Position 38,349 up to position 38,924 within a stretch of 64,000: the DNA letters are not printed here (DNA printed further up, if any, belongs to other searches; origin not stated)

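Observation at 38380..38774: Orphan NHLP-type RiPP leader peptide with a minimal LCCCL core under a consensus promoter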

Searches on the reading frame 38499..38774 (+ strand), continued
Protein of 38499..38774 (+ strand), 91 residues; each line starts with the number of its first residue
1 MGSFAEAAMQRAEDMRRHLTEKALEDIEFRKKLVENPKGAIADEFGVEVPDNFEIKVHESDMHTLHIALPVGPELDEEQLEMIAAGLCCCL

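Call 24: search_protein_families(library=ncbifam, proteins=[L006:10474-12816:+, L006:12876-13982:-, L006:14018-16381:-, L006:16541-18961:-, L006:19173-20039:+, L006:1015-1899:-, L007:4229-6451:-, L007:1309-4224:-, L007:7448-8617:-, L007:313-1284:-], max_evalue=0.001)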
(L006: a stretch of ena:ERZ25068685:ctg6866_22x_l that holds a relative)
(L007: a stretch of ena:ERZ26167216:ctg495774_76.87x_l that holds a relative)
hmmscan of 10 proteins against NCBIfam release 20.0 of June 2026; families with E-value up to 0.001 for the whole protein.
L006:10474-12816:+ (780 aa): 4 families
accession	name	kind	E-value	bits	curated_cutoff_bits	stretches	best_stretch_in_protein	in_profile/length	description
TIGR00921.1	2A067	subfamily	1.3e-46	159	351.9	2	24-390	4-352/733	hydrophobe/amphiphile efflux-3 (HAE3) family transporter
TIGR00833.1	actII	subfamily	6.3e-37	127.3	874.7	2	301-503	249-454/910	MMPL family RND transporter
TIGR03480.1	HpnN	hypoth_equivalog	5.7e-30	104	751.85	2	206-446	245-484/862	hopanoid biosynthesis associated RND transporter like protein HpnN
NF052374.1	HopndTporHpnN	equivalog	1.9e-09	36.2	1100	1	208-425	250-466/858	hopanoid transporter HpnN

L006:12876-13982:- (368 aa): 0 families

L006:14018-16381:- (787 aa): 6 families
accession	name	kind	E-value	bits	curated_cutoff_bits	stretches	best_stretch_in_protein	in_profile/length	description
TIGR03604.1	TOMM_cyclo_SagD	subfamily_domain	5.1e-81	272.5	219.25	1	412-784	1-373/377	thiazole/oxazole-forming peptide maturase, SagD family component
TIGR03266.1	methan_mark_1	equivalog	3.3e-42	144.8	365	1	410-752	55-365/376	YcaO-related McrA-glycine thioamidation protein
TIGR03882.1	cyclo_dehyd_2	equivalog_domain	2e-40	138.7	36.9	1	202-369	2-164/164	TOMM precursor leader peptide-binding protein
TIGR00702.1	TIGR00702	domain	1.5e-29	103.2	75.65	1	409-749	50-364/377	YcaO-type kinase domain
NF040716.1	YcaO_for_S12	equivalog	4e-06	25.6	700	1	409-648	54-288/571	30S ribosomal protein S12 methylthiotransferase accessory factor YcaO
TIGR03549.1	TIGR03549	equivalog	0.00046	18.5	900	1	410-580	203-369/723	OsmC domain/YcaO domain-containing protein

L006:16541-18961:- (806 aa): 3 families
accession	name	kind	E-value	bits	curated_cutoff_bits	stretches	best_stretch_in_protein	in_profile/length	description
NF010706.0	PRK14108.1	equivalog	6.8e-22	77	724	1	476-798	637-975/986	bifunctional [glutamine synthetase] adenylyltransferase/[glutamine synthetase]-adenylyl-L-tyrosine phosphorylase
NF008292.0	PRK11072.1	equivalog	3.6e-14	51.8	487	1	609-759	765-920/946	bifunctional [glutamate--ammonia ligase]-adenylyl-L-tyrosine phosphorylase/[glutamate--ammonia-ligase] adenylyltransferase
NF010707.0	PRK14109.1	equivalog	1.6e-11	43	625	2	608-753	293-441/1010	bifunctional [glutamine synthetase] adenylyltransferase/[glutamine synthetase]-adenylyl-L-tyrosine phosphorylase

L006:19173-20039:+ (288 aa): 43 families (the best 25 are shown)
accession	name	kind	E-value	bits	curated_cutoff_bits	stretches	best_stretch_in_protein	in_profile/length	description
NF045667.1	MTase_DVU1556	equivalog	6.5e-19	68.2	155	1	61-229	13-171/213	DVU_1556 family methyltransferase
NF041675.1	sarc_dimgly_tmase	equivalog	8.7e-19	68.5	550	1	40-170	35-166/278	sarcosine/dimethylglycine N-methyltransferase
NF041943.1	GPPMT_Stmyces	equivalog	9.4e-17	61.8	400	1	65-177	72-183/272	geranyl diphosphate 2-C-methyltransferase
NF041537.1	ArsM_AhpD_UU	exception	7e-16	57.9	510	1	69-220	75-224/345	arsenite methyltransferase/AhpD domain selenoprotein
TIGR02752.1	MenG_heptapren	equivalog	1.6e-15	57.3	419.85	1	67-175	42-151/231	demethylmenaquinone methyltransferase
NF001243.0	PRK00216.1-4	equivalog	1.8e-15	56.9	235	1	64-175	41-153/237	demethylmenaquinone methyltransferase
NF047649.1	MTase_UXPK_star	exception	1.8e-15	56.7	460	1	67-219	74-224/283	methyltransferase/UXPK-star double selenoprotein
NF041536.1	ArsM_DUF2284_UU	exception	6.8e-15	54.3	575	1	70-221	76-225/459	arsenite methyltransferase/DUF2284 domain selenoprotein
NF045825.1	FAmtase_mtf2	equivalog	9.5e-15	54.5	400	1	60-170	49-155/248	fatty-acid O-methyltransferase Mtf2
NF008823.0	PRK11873.1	subfamily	1.8e-14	53.9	263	1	67-173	74-181/272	arsenite methyltransferase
TIGR01934.1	MenG_MenH_UbiE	subfamily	3.8e-14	52.5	158.35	1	63-180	32-148/223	ubiquinone/menaquinone biosynthesis methyltransferase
NF045823.1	PthPhpthDimycoMt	equivalog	4.5e-14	52.2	300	1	58-170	55-163/256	phthiotriol/phenolphthiotriol dimycocerosates methyltransferase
NF040703.1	cyclopro_CfaB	exception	5.7e-13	48.4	650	1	61-169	150-259/393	C17 cyclopropane fatty acid synthase CfaB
NF001244.0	PRK00216.1-5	equivalog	1.2e-12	47.6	216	1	61-176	39-156/236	bifunctional demethylmenaquinone methyltransferase/2-methoxy-6-polyprenyl-1,4-benzoquinol methylase UbiE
NF043040.1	corrin_prot_MT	hypoth_equivalog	2.6e-12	46.7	180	1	61-170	33-144/216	corrinoid protein-associated methyltransferase CpaM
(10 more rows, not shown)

L006:1015-1899:- (294 aa): 4 families
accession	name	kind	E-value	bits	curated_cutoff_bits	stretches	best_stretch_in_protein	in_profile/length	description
TIGR03794.1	NHLM_micro_HlyD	equivalog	3.6e-22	78.9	156.2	2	18-121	6-109/421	NHLP bacteriocin system secretion protein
TIGR01730.1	RND_mfp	subfamily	6.6e-10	38.5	94.9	1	140-235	121-212/322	efflux RND transporter periplasmic adaptor subunit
TIGR01843.1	type_I_hlyD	subfamily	7.9e-06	25.1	208.65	1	29-123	2-96/422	HlyD family type I secretion periplasmic adaptor subunit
NF008814.0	PRK11854.1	equivalog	0.00038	19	722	0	139-226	134-221/637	pyruvate dehydrogenase complex dihydrolipoyllysine-residue acetyltransferase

L007:4229-6451:- (740 aa): 189 families (the best 25 are shown)
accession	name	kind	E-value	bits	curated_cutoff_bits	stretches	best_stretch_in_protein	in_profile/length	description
TIGR03796.1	NHLM_micro_ABC1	equivalog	1.8e-263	876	853.3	1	26-738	1-710/710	NHLP family bacteriocin export ABC transporter peptidase/permease/ATPase subunit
TIGR01846.1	type_I_sec_HlyB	subfamily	2.6e-124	416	725.55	1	42-737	4-689/694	type I secretion system permease/ATPase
TIGR03797.1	NHLM_micro_ABC2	equivalog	6.4e-117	391.8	709.4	1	73-738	33-683/686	NHLP bacteriocin export ABC transporter permease/ATPase subunit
TIGR03375.1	type_I_sec_LssB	subfamily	1.3e-95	321.1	693.1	1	41-727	5-690/696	type I secretion system permease/ATPase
TIGR02203.1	MsbA_lipidA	equivalog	3.6e-86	289.9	602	1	232-737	68-566/572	lipid A export permease/ATP-binding protein MsbA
TIGR01193.1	bacteriocin_ABC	subfamily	9.2e-85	285.6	523.85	1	32-738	1-707/708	peptide cleavage/export ABC transporter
TIGR00958.1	3a01208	subfamily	1.1e-81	275.1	874.6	2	500-737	474-711/711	antigen peptide transporter 2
TIGR02204.1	MsbA_rel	hypoth_equivalog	1.7e-77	261.4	780.4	1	192-738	31-573/576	ABC transporter, permease/ATP-binding protein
NF052233.1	CphA_assoc_ABC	equivalog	3.8e-72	243.8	880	1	195-739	200-742/766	cyanophycin metabolism-associated ABC transporter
NF010178.0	PRK13657.1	equivalog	1.4e-71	241.7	733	1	185-739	25-569/588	glucan ABC transporter ATP-binding protein/ permease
TIGR01842.1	type_I_sec_PrtD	subfamily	1.3e-65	222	510.15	1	186-727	13-542/544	type I secretion system permease/ATPase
NF045513.1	HepA_fam_ABC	equivalog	2.6e-65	221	725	1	224-729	101-599/610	heterocyst formation ABC transporter subunit HepA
TIGR01192.1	chvA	subfamily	2.2e-63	214.8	585.4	1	190-739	30-569/585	glucan export ABC transporter ATP-binding protein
NF008381.0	PRK11176.1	equivalog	5e-63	213.4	867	1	246-737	93-576/582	lipid A ABC transporter ATP-binding protein/permease MsbA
NF008055.0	PRK10789.1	equivalog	3.7e-61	207.3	845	1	185-735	22-566/590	SmdA family multidrug ABC transporter permease/ATP-binding protein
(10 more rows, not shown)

L007:1309-4224:- (971 aa): 183 families (the best 25 are shown)
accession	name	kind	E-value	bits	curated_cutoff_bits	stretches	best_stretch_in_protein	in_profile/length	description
TIGR03797.1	NHLM_micro_ABC2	equivalog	1.8e-212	707.6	709.4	1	286-970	3-686/686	NHLP bacteriocin export ABC transporter permease/ATPase subunit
TIGR03796.1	NHLM_micro_ABC1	equivalog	1.8e-88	297.5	853.3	1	426-967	156-710/710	NHLP family bacteriocin export ABC transporter peptidase/permease/ATPase subunit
TIGR01846.1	type_I_sec_HlyB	subfamily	2.2e-78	264.3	725.55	1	426-969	145-692/694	type I secretion system permease/ATPase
TIGR02203.1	MsbA_lipidA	equivalog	2.2e-77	260.9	602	1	437-968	32-568/572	lipid A export permease/ATP-binding protein MsbA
TIGR03375.1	type_I_sec_LssB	subfamily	2.2e-66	224.6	693.1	1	428-953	157-686/696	type I secretion system permease/ATPase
TIGR02204.1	MsbA_rel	hypoth_equivalog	2.7e-65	221.2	780.4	1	434-969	32-575/576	ABC transporter, permease/ATP-binding protein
NF010178.0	PRK13657.1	equivalog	4.1e-62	210.5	733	1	436-969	35-570/588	glucan ABC transporter ATP-binding protein/ permease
NF045513.1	HepA_fam_ABC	equivalog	9.1e-62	209.3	725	1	459-962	94-602/610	heterocyst formation ABC transporter subunit HepA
TIGR00958.1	3a01208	subfamily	6.6e-59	199.9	874.6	1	670-966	413-711/711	antigen peptide transporter 2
TIGR02857.1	CydD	equivalog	5.4e-56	190.6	435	1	422-941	5-529/529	thiol reductant ABC exporter subunit CydD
TIGR02868.1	CydC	equivalog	1.7e-55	188.6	329.05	1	462-926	55-527/530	thiol reductant ABC exporter subunit CydC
NF008381.0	PRK11176.1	equivalog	7.9e-54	183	867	1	457-970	62-580/582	lipid A ABC transporter ATP-binding protein/permease MsbA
NF052233.1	CphA_assoc_ABC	equivalog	5e-52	177.2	880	1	724-969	498-743/766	cyanophycin metabolism-associated ABC transporter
NF008364.0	PRK11160.1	equivalog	8.7e-52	176.5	630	1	495-968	95-574/575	heme ABC transporter ATP-binding protein/permease CydC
NF008379.0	PRK11174.1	equivalog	4e-51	174.4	684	1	426-969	28-584/588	heme ABC transporter permease/ATP-binding protein CydD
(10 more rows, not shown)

L007:7448-8617:- (389 aa): 7 families
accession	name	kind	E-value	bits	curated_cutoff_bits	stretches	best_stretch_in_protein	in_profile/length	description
NF041227.1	BagG_FevA2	exception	3.2e-15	55.7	850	1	18-138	83-203/455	bagremycin/ferroverdin biosynthesis FAD-dependent oxygenase BagG/FevA2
NF053785.1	DcplphribOxDprE1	equivalog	1.2e-14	54.3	500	1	20-145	55-183/449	decaprenylphosphoryl-beta-D-ribose oxidase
NF041226.1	BagK_FevA1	equivalog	2.1e-12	46.2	800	1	20-137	81-198/453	bagremycin/ferroverdin biosynthesis FAD-dependent oxygenase BagK/FevA1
TIGR01679.1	bact_FAD_ox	subfamily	2e-11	43.4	292.25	1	22-175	51-204/419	FAD-linked oxidoreductase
TIGR01678.1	FAD_lactone_ox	subfamily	2.4e-11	43.2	396.8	1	9-142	45-178/438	sugar 1,4-lactone oxidase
TIGR01677.1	pln_FAD_oxido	subfamily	1.4e-06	27.1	383.1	1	3-173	65-240/560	FAD-dependent oxidoreductase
TIGR00387.1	glcD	equivalog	1.2e-05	24.3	567.9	1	12-152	32-180/413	glycolate oxidase subunit GlcD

L007:313-1284:- (323 aa): 22 families
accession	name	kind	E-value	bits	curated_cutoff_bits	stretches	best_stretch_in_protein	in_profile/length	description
TIGR04167.1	rSAM_SeCys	equivalog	2e-129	431.2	300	1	16-319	2-303/303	arsenosugar biosynthesis radical SAM (seleno)protein ArsS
TIGR04055.1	rSAM_NirJ2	equivalog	9.9e-09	35.2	500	1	27-161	5-137/326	putative heme d1 biosynthesis radical SAM protein NirJ2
TIGR02668.1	moaA_archaeal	equivalog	1.5e-08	34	325.25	1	24-98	12-87/303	GTP 3',8-cyclase MoaA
NF045574.1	sacti_mat_StsB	exception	2.5e-08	33.2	625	1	19-161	93-232/466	StsB family radical SAM/SPASM domain sactipeptide maturase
TIGR03962.1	mycofact_rSAM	equivalog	6.3e-08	32.2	265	1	24-162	14-149/339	mycofactocin radical SAM maturase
NF049973.1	radical_Rv1681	equivalog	7.7e-08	31.6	380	1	30-162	80-211/326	Rv1681 family radical SAM protein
TIGR02666.1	moaA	equivalog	1.1e-06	27.8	284.05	1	32-96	20-88/336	GTP 3',8-cyclase MoaA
TIGR04103.1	rSAM_nif11_3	equivalog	1.2e-06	27.4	725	1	28-164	11-144/412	nif11-class peptide radical SAM maturase 3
NF001199.0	PRK00164.2-1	equivalog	2.1e-06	27.1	231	1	28-95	18-86/308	GTP 3',8-cyclase MoaA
TIGR04317.1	W_rSAM_matur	equivalog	2.7e-06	26.7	380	1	29-154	11-133/349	tungsten cofactor oxidoreductase radical SAM maturase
NF045646.2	rSAM_Se_TrsS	equivalog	5.5e-06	25.2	490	1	30-100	94-165/441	radical SAM (seleno)protein TrsS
TIGR04078.1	rSAM_yydG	equivalog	7.3e-06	25.7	300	1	23-78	2-58/309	YydG family radical SAM peptide epimerase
TIGR04051.1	rSAM_NirJ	equivalog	7.9e-05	21.8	515.45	1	26-157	6-135/354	heme d1 biosynthesis radical SAM protein NirJ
NF012164.0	AlbA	equivalog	8.1e-05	21.2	850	1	27-146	118-235/442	subtilosin maturase AlbA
TIGR04478.1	rSAM_YfkAB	equivalog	0.00013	21.3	250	1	18-82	21-85/363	radical SAM/CxCxxxxC motif protein YfkAB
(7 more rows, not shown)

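Call 25: find_homologous_proteins(query=L006:14018-16381:-, max_evalue=1e-50)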
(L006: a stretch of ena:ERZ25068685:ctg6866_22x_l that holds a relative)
Query L006:14018-16381:- (787 aa): 1180 proteins with E <= 1e-50 among 8000 candidates; the best 120 are listed.
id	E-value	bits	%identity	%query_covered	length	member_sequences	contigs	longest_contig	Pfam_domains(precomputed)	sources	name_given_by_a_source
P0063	0.0e+0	1843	100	100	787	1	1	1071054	PF02624.22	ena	-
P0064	0.0e+0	1469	79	99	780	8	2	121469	PF02624.22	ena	-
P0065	0.0e+0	1457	79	99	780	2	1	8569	PF02624.22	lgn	-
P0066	0.0e+0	1452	79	99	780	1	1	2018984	PF02624.22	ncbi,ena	-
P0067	0.0e+0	1434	78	99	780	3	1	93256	PF21084.3,PF02624.22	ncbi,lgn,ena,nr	ncbi:MAG: TOMM precursor leader peptide-binding protein [Gammaproteobacteria bacterium]|nr:TOMM prec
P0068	0.0e+0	1433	78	99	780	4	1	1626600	PF02624.22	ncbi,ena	-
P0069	0.0e+0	1422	77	99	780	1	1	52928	PF02624.22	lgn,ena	-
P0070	0.0e+0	1415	77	99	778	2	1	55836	PF21084.3,PF02624.22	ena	-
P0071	0.0e+0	1393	75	99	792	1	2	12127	PF21084.3,PF02624.22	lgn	-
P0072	0.0e+0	1380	76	99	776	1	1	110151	PF02624.22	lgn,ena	-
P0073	0.0e+0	1362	74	99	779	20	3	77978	PF21084.3,PF02624.22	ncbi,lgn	-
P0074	0.0e+0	1358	74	99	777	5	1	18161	PF02624.22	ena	-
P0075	0.0e+0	1330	73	99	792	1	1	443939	PF21084.3,PF02624.22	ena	-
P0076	0.0e+0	1320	73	99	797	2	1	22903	PF21084.3,PF02624.22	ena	-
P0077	0.0e+0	1315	72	99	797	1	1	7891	PF21084.3,PF02624.22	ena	-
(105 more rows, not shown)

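Call 26: find_encoding_contigs(protein=P0066, flank=10000, max_places=3)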
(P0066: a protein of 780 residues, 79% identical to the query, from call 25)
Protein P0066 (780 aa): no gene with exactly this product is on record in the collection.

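Call 27: find_encoding_contigs(protein=window:38499-38774:+, flank=3000, max_places=3)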
Protein window:38499-38774:+ (91 aa): no gene with exactly this product is on record in the collection.

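Call 28: list_cluster_members(proteins=[P0001, P0066])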
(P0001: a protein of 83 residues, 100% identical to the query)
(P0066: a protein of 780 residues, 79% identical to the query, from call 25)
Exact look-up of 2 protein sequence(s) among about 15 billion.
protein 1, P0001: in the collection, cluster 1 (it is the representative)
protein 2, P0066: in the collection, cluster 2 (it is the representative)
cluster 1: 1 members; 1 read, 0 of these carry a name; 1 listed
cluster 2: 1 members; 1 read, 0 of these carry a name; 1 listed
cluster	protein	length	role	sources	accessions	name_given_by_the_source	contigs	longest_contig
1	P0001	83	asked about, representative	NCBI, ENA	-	-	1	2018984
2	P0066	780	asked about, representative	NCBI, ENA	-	-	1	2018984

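Call 29: find_related_loci(query=P0066, collection=genome_contigs, flank=10000)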
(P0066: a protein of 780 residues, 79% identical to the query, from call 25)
Query P0066 (780 aa) in genome_contigs; peptide patterns used: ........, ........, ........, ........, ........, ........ (x = any residue, [..] = any of these).
249 stretches matched a pattern; 223 encode a relative of the query (tblastn E <= 1e-3); the best 80 are kept; 80 distinct loci.
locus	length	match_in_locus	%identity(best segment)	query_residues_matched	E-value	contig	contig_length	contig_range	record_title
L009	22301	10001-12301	77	13-779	0e+0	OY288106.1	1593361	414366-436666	MAG: uncultured candidatus Porisulfidus sp. isolate caeacd0d-8b14-42db-aaa0-72ba3dde193c genome assembly, chromosome: 1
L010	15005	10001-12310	71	10-779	0e+0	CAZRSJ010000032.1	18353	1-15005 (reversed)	MAG TPA_asm: uncultured Chromatiales bacterium isolate SRP109090_co1_9 genome assembly, contig: NODE_4354_length_18353_c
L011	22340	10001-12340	68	1-779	0e+0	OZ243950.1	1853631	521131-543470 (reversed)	MAG: uncultured candidatus Porisulfidus sp. isolate cf025a5e-a0dc-40a1-8d33-8cb912d294f5 genome assembly, chromosome: 1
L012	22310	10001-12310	71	10-779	0e+0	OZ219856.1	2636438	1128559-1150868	MAG: Alphaproteobacteria bacterium isolate d3d0b66b-18c7-443e-bf48-04344bd14b82 genome assembly, chromosome: 1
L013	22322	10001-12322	70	6-779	0e+0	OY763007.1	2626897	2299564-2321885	MAG: Nitrospirales bacterium isolate d9641d0a-9015-4cc2-bf8e-6a264f466c72 genome assembly, chromosome: 1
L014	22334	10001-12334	69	2-779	0e+0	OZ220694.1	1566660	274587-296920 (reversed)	MAG: uncultured candidatus Porisulfidus sp. isolate d7aced61-d1d5-4481-893f-ca77f0084939 genome assembly, chromosome: 1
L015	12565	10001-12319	69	1-780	0e+0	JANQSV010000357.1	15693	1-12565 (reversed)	MAG: Pseudomonadales bacterium isolate IP30b_bin.5 k99_1074616, whole genome shotgun sequence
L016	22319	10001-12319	71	7-779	0e+0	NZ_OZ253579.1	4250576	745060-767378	MAG: Candidatus Rariloculus sp. isolate a68edd55-823a-400d-93a1-cd8b183db796 chromosome 1, complete sequence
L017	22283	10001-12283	70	19-779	0e+0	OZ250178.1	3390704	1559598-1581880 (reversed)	MAG: Candidatus Foliamicus sp. isolate ac1afad2-df65-4484-8806-aab42824610e genome assembly, chromosome: 1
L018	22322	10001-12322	68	6-779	0e+0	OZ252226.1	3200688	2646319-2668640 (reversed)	MAG: Candidatus Foliamicus sp. isolate d29f3963-6957-41e9-9ff2-16a1be17ee2c genome assembly, chromosome: 1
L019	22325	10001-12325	69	7-779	0e+0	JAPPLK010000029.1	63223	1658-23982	MAG: Nitrospira sp. isolate RHO3_bin_20 NODE_1073_length_63223_cov_349.880731, whole genome shotgun sequence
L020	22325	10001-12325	69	7-779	0e+0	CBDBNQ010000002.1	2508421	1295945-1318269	MAG: Nitrospirales bacterium isolate a682887b-61b0-46b6-b4c5-97f9e0a0637c genome assembly, contig: contig_2, whole genom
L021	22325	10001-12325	70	3-779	0e+0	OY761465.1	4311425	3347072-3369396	MAG: Candidatus Binatia bacterium isolate d3e24e22-6b5b-4867-8422-75782eed2520 genome assembly, chromosome: 1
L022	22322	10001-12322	68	7-779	0e+0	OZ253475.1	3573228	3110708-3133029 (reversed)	MAG: Candidatus Foliamicus sp. isolate 7574a00a-928a-48d9-85f6-2cf36d55d6c7 genome assembly, chromosome: 1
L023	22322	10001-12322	67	7-779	0e+0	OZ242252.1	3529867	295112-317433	MAG: Candidatus Foliamicus sp. isolate 8837b1df-4c2a-421f-9400-f743960723ed genome assembly, chromosome: 1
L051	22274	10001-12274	66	25-779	0e+0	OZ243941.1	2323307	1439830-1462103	MAG: Candidatus Poriferihabitaceae bacterium isolate 39e65027-350b-404d-9bbf-9fbc4c2fdd17 genome assembly, chromosome: 1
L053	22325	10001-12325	64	8-779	0e+0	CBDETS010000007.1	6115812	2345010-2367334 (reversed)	MAG: Paracoccaceae bacterium isolate d64af6e7-52e0-4969-a89a-2429f2ada3a2 genome assembly, contig: contig_6, whole genom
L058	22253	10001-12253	65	29-779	0e+0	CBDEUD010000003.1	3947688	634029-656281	MAG: Gammaproteobacteria bacterium isolate 6e6111ba-c27c-4040-81f0-885b4b8a4f34 genome assembly, contig: contig_3, whole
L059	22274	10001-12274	66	22-779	0e+0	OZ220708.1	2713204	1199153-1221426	MAG: Arenicellales bacterium isolate a09e4232-3a37-4cba-b47e-813f1f4ff435 genome assembly, chromosome: 1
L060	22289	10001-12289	69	16-779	0e+0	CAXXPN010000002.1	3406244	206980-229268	MAG: Alphaproteobacteria bacterium isolate 777528ef-fd8a-40bb-88bf-29da65da1541 genome assembly, contig: contig_2, whole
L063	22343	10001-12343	64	5-779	0e+0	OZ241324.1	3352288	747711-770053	MAG: uncultured Pseudohongiella sp. isolate d3aff5fe-6936-4dba-83f8-42c5914a9891 genome assembly, chromosome: 1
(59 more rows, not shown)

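Call 45: find_encoding_contigs(protein=P0005, flank=10000, max_places=2)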
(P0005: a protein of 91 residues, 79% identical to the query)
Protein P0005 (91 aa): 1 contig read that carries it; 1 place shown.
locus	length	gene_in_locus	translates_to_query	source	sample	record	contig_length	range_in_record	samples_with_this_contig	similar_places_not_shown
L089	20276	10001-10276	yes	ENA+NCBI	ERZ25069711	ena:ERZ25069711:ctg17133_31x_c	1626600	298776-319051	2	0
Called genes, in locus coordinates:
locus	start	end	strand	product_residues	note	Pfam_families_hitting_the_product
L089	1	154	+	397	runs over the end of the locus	PF00268:Ribonuc_red_sm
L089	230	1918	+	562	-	PF00939:Na_sulph_symp, PF03600:CitMHS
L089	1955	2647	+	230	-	PF00106:adh_short, PF01370:Epimerase (weak), PF13561:adh_short_C2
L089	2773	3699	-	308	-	PF01963:TraB_PrgY_gumN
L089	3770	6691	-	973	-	PF00664:ABC_membrane, PF00005:ABC_tran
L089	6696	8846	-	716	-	PF03412:Peptidase_C39, PF00664:ABC_membrane, PF00005:ABC_tran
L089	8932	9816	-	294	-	-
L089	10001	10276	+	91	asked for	PF02979:NHase_alpha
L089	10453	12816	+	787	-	PF03176:MMPL, PF02460:Patched (faint), PF12349:Sterol-sensing, PF03176:MMPL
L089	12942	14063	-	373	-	-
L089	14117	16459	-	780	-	PF02624:YcaO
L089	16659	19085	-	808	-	PF00487:FA_desaturase, PF03710:GlnE (weak)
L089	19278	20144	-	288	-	PF01494:FAD_binding_3, PF22578:GGR_cat (faint)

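Call 46: find_encoding_contigs(protein=P0004, flank=10000, max_places=2)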
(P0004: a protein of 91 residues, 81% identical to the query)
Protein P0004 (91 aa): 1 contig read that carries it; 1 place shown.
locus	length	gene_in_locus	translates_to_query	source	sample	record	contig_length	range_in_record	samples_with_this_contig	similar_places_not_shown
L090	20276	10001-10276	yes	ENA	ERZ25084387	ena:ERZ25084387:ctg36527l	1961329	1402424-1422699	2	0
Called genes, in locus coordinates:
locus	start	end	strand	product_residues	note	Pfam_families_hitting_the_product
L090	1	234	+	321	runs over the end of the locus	-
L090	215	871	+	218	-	-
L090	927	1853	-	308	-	PF01963:TraB_PrgY_gumN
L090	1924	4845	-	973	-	PF00664:ABC_membrane, PF00005:ABC_tran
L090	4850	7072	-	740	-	PF03412:Peptidase_C39, PF00664:ABC_membrane, PF00005:ABC_tran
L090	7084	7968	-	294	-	-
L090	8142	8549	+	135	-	-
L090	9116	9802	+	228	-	-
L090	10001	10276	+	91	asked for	PF02979:NHase_alpha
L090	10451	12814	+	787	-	PF02460:Patched (faint), PF03176:MMPL, PF12349:Sterol-sensing, PF03176:MMPL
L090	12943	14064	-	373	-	-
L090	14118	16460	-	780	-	PF02624:YcaO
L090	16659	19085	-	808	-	PF00487:FA_desaturase, PF03710:GlnE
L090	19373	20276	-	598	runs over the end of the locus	PF14236:DruA, PF13808:DDE_Tnp_1_assoc, PF01609:DDE_Tnp_1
